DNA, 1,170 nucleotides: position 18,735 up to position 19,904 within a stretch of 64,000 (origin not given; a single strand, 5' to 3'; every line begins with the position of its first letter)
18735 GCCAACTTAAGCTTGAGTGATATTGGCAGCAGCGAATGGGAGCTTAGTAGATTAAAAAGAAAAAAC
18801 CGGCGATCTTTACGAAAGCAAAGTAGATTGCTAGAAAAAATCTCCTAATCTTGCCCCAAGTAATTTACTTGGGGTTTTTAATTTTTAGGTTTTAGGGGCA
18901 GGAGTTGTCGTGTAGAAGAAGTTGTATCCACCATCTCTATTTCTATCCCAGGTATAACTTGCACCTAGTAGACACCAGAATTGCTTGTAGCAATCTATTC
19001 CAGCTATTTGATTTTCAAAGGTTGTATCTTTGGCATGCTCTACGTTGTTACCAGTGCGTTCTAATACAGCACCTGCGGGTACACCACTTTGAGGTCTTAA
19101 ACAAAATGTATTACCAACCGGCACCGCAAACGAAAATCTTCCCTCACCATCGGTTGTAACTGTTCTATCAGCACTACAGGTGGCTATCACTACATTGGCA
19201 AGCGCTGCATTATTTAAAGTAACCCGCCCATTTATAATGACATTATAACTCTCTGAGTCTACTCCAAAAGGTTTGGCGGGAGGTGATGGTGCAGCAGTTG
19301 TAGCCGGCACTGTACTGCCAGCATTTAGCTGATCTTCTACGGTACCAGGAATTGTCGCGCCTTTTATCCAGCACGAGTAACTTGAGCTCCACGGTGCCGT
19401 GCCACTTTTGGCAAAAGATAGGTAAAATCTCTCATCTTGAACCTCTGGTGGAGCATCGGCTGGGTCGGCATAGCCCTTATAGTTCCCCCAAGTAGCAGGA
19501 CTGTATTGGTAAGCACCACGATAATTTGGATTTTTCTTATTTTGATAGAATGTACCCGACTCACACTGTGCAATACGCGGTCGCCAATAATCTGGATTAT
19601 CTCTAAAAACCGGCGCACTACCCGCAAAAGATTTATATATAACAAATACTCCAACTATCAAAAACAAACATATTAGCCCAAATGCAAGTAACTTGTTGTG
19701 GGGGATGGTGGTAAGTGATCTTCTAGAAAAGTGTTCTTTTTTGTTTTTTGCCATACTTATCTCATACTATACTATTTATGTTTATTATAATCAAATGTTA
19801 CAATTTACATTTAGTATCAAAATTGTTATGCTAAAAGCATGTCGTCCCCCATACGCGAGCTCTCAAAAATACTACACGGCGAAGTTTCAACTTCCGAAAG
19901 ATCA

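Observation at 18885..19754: Membrane-anchored secreted protein carrying an Rpf-type transglycosylase-like domain fused to a carboxypeptidase-regulatory-like beta domain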

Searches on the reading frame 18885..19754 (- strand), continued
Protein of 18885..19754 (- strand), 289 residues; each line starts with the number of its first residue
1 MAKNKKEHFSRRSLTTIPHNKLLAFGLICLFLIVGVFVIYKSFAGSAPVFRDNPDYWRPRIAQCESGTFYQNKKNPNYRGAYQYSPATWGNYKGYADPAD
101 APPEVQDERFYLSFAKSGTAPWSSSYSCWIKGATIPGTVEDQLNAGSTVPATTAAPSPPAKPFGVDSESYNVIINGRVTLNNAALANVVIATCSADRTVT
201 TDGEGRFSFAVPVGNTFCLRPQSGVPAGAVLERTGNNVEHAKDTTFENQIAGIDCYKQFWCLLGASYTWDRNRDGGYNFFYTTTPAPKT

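Call 28: find_related_loci(query=A1, collection=genome_contigs, flank=6000)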
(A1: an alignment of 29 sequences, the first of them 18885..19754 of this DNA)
Query A1 (289 aa) in genome_contigs; peptide patterns used: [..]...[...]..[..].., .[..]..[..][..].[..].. (x = any residue, [..] = any of these).
76 stretches matched a pattern; 38 encode a relative of the query (tblastn E <= 1e-3); 38 distinct loci.
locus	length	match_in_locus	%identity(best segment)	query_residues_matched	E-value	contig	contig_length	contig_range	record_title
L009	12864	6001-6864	96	1-288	0e+0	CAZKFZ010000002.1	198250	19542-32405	MAG TPA_asm: uncultured Candidatus Saccharibacteria bacterium isolate SRP342105_co3_110 genome assembly, contig: NODE_17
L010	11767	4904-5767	83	1-288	1e-162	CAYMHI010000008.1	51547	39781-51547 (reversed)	MAG TPA_asm: uncultured Candidatus Saccharibacteria bacterium isolate SRP342105_co2_402 genome assembly, contig: NODE_57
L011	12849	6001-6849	69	1-282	8e-127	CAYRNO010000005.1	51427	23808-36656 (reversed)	MAG TPA_asm: uncultured Candidatus Saccharibacteria bacterium isolate SRP173033_co3_39 genome assembly, contig: NODE_612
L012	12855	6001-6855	67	1-281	3e-125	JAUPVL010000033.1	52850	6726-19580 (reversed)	MAG: Patescibacteria group bacterium isolate erpe_2018_sw_30hr_WHONDRS-SW48-000095_B_bin.41 scaffold_590894, whole genom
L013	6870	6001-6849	66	1-282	9e-125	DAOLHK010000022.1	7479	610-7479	MAG TPA_asm: Candidatus Saccharibacteria bacterium isolate AMR_MDS_0256 NODE_578_length_7479_cov_13.954876, whole genome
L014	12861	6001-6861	60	1-282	3e-119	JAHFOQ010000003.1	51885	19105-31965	MAG: bacterium isolate nzgw507 NODE_259_length_51886_cov_4.764242, whole genome shotgun sequence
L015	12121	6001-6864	61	1-283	2e-117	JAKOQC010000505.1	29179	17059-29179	MAG: bacterium isolate all_maxbin.105 k201_1742776, whole genome shotgun sequence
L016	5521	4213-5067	59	1-282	5e-114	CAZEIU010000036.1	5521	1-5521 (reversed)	MAG TPA_asm: uncultured Candidatus Saccharibacteria bacterium isolate binchicken_co118_318 genome assembly, contig: NODE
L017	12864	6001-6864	60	1-283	6e-118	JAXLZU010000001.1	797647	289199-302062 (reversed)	MAG: Candidatus Saccharibacteria bacterium isolate STL-PAT10 C2.14.fa-1, whole genome shotgun sequence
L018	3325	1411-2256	58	5-282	4e-111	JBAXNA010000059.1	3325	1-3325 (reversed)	MAG: Candidatus Saccharibacteria bacterium isolate ELA467 MAG467_59, whole genome shotgun sequence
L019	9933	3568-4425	57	1-282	2e-107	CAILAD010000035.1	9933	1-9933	uncultured bacterium isolate Umea_bin-07027 genome assembly, contig: bin-07027:35/49, whole genome shotgun sequence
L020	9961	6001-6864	56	1-283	5e-107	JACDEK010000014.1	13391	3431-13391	MAG: Candidatus Saccharibacteria bacterium isolate MGR_bin358 SD2903_NODE_639_length_13391_cov_0.922120, whole genome sh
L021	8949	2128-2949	60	14-282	2e-102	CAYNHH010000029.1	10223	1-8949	MAG TPA_asm: uncultured Candidatus Saccharibacteria bacterium isolate SRP170004_co1_35 genome assembly, contig: NODE_106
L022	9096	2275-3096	59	14-282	3e-100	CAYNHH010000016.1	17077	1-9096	MAG TPA_asm: uncultured Candidatus Saccharibacteria bacterium isolate SRP170004_co1_35 genome assembly, contig: NODE_520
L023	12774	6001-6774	54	35-283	4e-88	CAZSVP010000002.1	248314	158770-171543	MAG TPA_asm: uncultured Candidatus Saccharibacteria bacterium isolate SRP173033_co1_288 genome assembly, contig: NODE_33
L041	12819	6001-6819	41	5-283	5e-62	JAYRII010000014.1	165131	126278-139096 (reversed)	MAG: Candidatus Saccharimonadia bacterium isolate SZ_szas25bin.4 k141_1337073, whole genome shotgun sequence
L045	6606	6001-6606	36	1-202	1e-33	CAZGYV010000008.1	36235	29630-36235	MAG TPA_asm: uncultured Candidatus Saccharibacteria bacterium isolate SRP192515_co1_377 genome assembly, contig: NODE_95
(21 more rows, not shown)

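Call 71: search_protein_families(library=pfam, proteins=[L041:2931-3767:-, L041:3661-4698:-, L041:4737-5936:-, L041:7352-7912:-, L041:8044-8463:-, L041:8706-9530:-, L041:9543-10676:-, L045:4748-5902:-, L045:4017-4745:-, L045:2947-3534:-], max_evalue=0.001)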
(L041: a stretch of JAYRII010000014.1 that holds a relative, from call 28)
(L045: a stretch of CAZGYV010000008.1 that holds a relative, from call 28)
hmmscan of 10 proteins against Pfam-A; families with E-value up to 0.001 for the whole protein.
L041:2931-3767:- (278 aa): 2 families
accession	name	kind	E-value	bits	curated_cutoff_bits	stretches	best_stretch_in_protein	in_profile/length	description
PF02535.28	Zip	-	4.5e-20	72.6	35.1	2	125-271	166-321/323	ZIP Zinc transporter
PF00474.23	SSF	-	9.9e-05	21.8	22.8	1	28-81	114-167/406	Sodium:solute symporter family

L041:3661-4698:- (345 aa): 2 families
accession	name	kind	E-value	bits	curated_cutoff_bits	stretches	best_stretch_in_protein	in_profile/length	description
PF01595.25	CNNM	-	4.1e-37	128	28.4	1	4-163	1-174/181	Cyclin M transmembrane N-terminal domain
PF00571.33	CBS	-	3e-12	47.1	24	1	253-306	3-56/57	CBS domain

L041:4737-5936:- (399 aa): 6 families
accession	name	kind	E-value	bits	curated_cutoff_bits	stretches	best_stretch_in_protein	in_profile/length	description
PF00390.24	malic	-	3.9e-26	92.4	23.1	1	38-168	3-181/182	Malic enzyme, N-terminal domain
PF03949.21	Malic_M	-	7.7e-24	84.8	23.5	1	183-384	3-239/258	Malic enzyme, NAD binding domain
PF00899.27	ThiF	-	4.6e-05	23.1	28.1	1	205-238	20-53/238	ThiF family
PF00208.27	ELFV_dehydrog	-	5e-05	23.6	23.4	1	178-262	4-86/241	Glutamate/Leucine/Phenylalanine/Valine dehydrogenase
PF01494.25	FAD_binding_3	-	0.00027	20.7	22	1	206-246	2-42/349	FAD binding domain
PF01488.26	Shikimate_DH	-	0.00058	20.4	24.3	0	204-307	11-114/138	Shikimate / quinate 5-dehydrogenase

L041:7352-7912:- (186 aa): 0 families

L041:8044-8463:- (139 aa): 1 family
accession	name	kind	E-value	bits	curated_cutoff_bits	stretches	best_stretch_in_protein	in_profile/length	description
PF01741.23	MscL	-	1.7e-36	125.7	27.4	1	5-121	2-120/123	Large-conductance mechanosensitive channel, MscL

L041:8706-9530:- (274 aa): 1 family
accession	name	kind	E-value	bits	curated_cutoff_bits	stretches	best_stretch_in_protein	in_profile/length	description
PF04203.18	Sortase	-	2.1e-22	79.6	26.6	1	133-271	1-124/125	Sortase domain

L041:9543-10676:- (377 aa): 1 family
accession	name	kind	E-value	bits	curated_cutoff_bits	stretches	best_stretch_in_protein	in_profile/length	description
PF07676.18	PD40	-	1.2e-12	47.9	20.9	0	214-247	3-33/38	WD40-like Beta Propeller Repeat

L045:4748-5902:- (384 aa): 4 families
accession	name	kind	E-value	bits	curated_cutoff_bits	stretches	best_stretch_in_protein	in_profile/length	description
PF00390.24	malic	-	4.5e-28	98.7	23.1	1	24-151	6-181/182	Malic enzyme, N-terminal domain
PF03949.21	Malic_M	-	1.7e-21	77.1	23.5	1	166-383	3-256/258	Malic enzyme, NAD binding domain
PF00208.27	ELFV_dehydrog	-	0.0002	21.6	23.4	0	161-241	4-82/241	Glutamate/Leucine/Phenylalanine/Valine dehydrogenase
PF01488.26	Shikimate_DH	-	0.00053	20.5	24.3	0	185-280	9-100/138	Shikimate / quinate 5-dehydrogenase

L045:4017-4745:- (242 aa): 2 families
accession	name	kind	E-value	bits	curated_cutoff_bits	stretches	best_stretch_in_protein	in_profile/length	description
PF02535.28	Zip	-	1.3e-22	80.9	35.1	2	95-235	172-321/323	ZIP Zinc transporter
PF01036.24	Bac_rhodopsin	-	0.00047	20.1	24.6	1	149-228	86-168/224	Bacteriorhodopsin-like protein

L045:2947-3534:- (195 aa): 0 families

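Call 80: fold_search(model_id=the predicted structure, library=viral)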
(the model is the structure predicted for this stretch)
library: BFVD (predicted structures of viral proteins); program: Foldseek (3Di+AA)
matches with E <= 10: 485; with E <= 0.001: 2
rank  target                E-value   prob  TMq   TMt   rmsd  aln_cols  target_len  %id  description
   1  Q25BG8                7.1e-04  1.00  0.22  0.13   8.5       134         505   14  Structural protein 27 [His1 virus (isolate Australia/Victoria)]
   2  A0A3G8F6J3            8.1e-04  1.00  0.23  0.14   7.7       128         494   17  (no name in the UniProt tables at hand)
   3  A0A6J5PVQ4            1.3e-03  1.00  0.24  0.45  16.3       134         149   24  Transglycosylase-like [uncultured Caudovirales phage]
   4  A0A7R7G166            1.3e-03  1.00  0.24  0.24  11.3       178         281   15  (no name in the UniProt tables at hand)
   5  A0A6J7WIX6            2.1e-03  1.00  0.24  0.38  18.9       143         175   18  Transglycosylase-like [uncultured Caudovirales phage]
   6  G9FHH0                2.3e-03  0.99  0.26  0.21  28.1       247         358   14  (no name in the UniProt tables at hand)
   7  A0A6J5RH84            2.8e-03  1.00  0.21  0.28  15.1       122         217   24  Uncharacterized protein [uncultured Caudovirales phage]
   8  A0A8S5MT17            3.0e-03  1.00  0.20  0.52   8.7       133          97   14  Carboxypeptidase regulatory-like domain protein [Siphoviridae sp. ct8Ri8]
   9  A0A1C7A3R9            3.0e-03  0.89  0.20  0.22  11.1       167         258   12  VP6 [Haloarcula californiae icosahedral virus 1]
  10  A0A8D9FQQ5            3.9e-03  1.00  0.19  0.08   5.7       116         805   10  TonB-dependent receptor SusC [uncultured marine phage]
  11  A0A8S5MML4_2          4.1e-03  0.99  0.21  0.08  12.6       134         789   10  Cell wall surface anchor family domain protein [Siphoviridae sp. ctxc31]
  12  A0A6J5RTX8            4.4e-03  0.69  0.18  0.20  25.5       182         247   13  Uncharacterized protein [uncultured Caudovirales phage]
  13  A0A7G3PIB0            5.3e-03  0.97  0.17  0.10  12.7       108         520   13  B30.2/SPRY domain-containing protein [Sphingomonas phage vB_StuS_MMDA13]
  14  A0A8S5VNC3            6.8e-03  0.89  0.16  0.06  16.2       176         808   11  (no name in the UniProt tables at hand)
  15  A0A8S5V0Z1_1          8.2e-03  1.00  0.18  0.06   1.7        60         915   18  Putative membrane protein [Siphoviridae sp. ct3r22]
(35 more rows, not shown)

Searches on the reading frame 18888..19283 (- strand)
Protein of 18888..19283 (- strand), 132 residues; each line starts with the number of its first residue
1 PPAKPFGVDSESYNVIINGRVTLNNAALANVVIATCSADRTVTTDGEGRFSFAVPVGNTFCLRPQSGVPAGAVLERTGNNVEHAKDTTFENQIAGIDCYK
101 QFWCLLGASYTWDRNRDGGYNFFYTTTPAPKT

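Call 34: find_homologous_proteins(query=A3, max_evalue=1)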
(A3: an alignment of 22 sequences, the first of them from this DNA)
Query A3 (22 sequences) (132 aa, profile of the alignment): 3 proteins with E <= 1 among 1308 candidates.
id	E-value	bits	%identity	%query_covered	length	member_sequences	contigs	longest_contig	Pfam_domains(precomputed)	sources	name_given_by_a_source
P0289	6.3e-67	241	71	95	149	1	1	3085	PF16371.13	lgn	-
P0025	5.9e-64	232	83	99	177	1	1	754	-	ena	-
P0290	5.3e-52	193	58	93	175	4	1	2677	-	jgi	jgi:hypothetical protein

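Call 50: predict_structure(alignment_id=A3)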
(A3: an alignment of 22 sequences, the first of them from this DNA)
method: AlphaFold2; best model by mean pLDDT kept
length: 132 residues; sequences in the alignment: 22
mean_pLDDT: 69.6   pTM: 0.64
mean pLDDT of the five models: 69.6, 68.7, 66.9, 64.3, 61.1
residues with pLDDT >= 90: 29; 70-90: 39; 50-70: 33; < 50: 31
segments of 3 or more residues with pLDDT < 50: 1-5, 7-10, 81-87, 97-100, 108-116
pLDDT, mean of each block of 10 residues (from residue 1): 46 71 93 84 91 75 88 78 47 55 50 50 80 54
secondary structure, 60 per line:
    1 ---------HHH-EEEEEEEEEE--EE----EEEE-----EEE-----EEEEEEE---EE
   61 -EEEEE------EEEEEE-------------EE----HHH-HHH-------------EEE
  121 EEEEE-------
elements in order: E14-23 E32-35 E41-43 E49-55 E62-66 E73-78 E118-125

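Call 60: search_protein_families(library=pfam, alignment_id=A3, max_evalue=0.1)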
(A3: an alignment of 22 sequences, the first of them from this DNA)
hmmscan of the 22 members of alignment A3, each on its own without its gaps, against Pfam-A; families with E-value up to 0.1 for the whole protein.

A. member 1, seq(132 aa): 4 families
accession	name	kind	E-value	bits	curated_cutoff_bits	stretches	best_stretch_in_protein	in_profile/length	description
PF13620.12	CarboxypepD_reg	-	0.00023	21.9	32.3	1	17-58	2-49/82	Carboxypeptidase regulatory-like domain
PF20598.4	DUF6795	-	0.032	15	27.4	1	17-53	1-44/103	Domain of unknown function (DUF6795)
PF13715.12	CarbopepD_reg_2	-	0.038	14.5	32.2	1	17-58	1-45/88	CarboxypepD_reg-like domain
PF16371.11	MetallophosN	-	0.095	13.4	35.6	0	19-55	1-35/77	N terminal of Calcineurin-like phosphoesterase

B. families by the number of members that match (of 22 scanned): 10 families
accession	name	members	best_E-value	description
PF13620.12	CarboxypepD_reg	21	1.5e-05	Carboxypeptidase regulatory-like domain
PF20598.4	DUF6795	15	0.00017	Domain of unknown function (DUF6795)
PF13715.12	CarbopepD_reg_2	15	0.00071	CarboxypepD_reg-like domain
PF16371.11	MetallophosN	12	0.00012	N terminal of Calcineurin-like phosphoesterase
PF17210.9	SdrD_B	4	0.00038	SdrD B-like domain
PF10670.15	DUF4198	4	0.0028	Domain of unknown function (DUF4198)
PF23862.1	CdsD_C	2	0.087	CdsD C-terminal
PF18573.7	BclA_C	2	0.087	BclA C-terminal domain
PF13128.11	DUF3954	1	0.034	Protein of unknown function (DUF3954)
PF17802.7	SpaA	1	0.041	Prealbumin-like fold domain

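Call 72: find_related_loci(query=A3, collection=metagenome_contigs, flank=1500)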
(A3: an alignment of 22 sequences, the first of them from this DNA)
Query A3 (132 aa) in metagenome_contigs; peptide patterns used: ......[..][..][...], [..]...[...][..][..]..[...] (x = any residue, [..] = any of these).
152 stretches matched a pattern; 24 encode a relative of the query (tblastn E <= 1e-3); 24 distinct loci.
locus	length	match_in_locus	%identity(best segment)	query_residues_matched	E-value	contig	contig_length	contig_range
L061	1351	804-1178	78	1-125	7e-71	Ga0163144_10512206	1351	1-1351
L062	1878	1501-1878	77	1-126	5e-67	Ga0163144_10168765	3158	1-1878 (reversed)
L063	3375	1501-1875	76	1-125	6e-66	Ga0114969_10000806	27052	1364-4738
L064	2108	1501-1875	72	1-125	2e-64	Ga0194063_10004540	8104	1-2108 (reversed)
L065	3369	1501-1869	73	4-126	4e-63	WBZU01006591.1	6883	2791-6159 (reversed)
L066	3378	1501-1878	71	1-126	3e-63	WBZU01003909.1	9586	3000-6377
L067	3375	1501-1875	68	3-127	8e-60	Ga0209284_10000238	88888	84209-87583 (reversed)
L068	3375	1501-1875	68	3-127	8e-60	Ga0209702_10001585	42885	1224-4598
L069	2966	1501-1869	67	6-128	1e-58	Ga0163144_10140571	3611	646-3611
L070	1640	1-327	77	17-125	6e-59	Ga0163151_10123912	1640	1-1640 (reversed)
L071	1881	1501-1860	68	6-125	2e-57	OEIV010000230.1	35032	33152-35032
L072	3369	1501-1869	55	2-124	7e-47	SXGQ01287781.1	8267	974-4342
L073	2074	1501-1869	56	2-124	1e-46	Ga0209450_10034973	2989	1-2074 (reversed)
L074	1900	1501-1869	55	2-124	5e-46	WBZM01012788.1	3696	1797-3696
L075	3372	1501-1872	52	2-125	3e-46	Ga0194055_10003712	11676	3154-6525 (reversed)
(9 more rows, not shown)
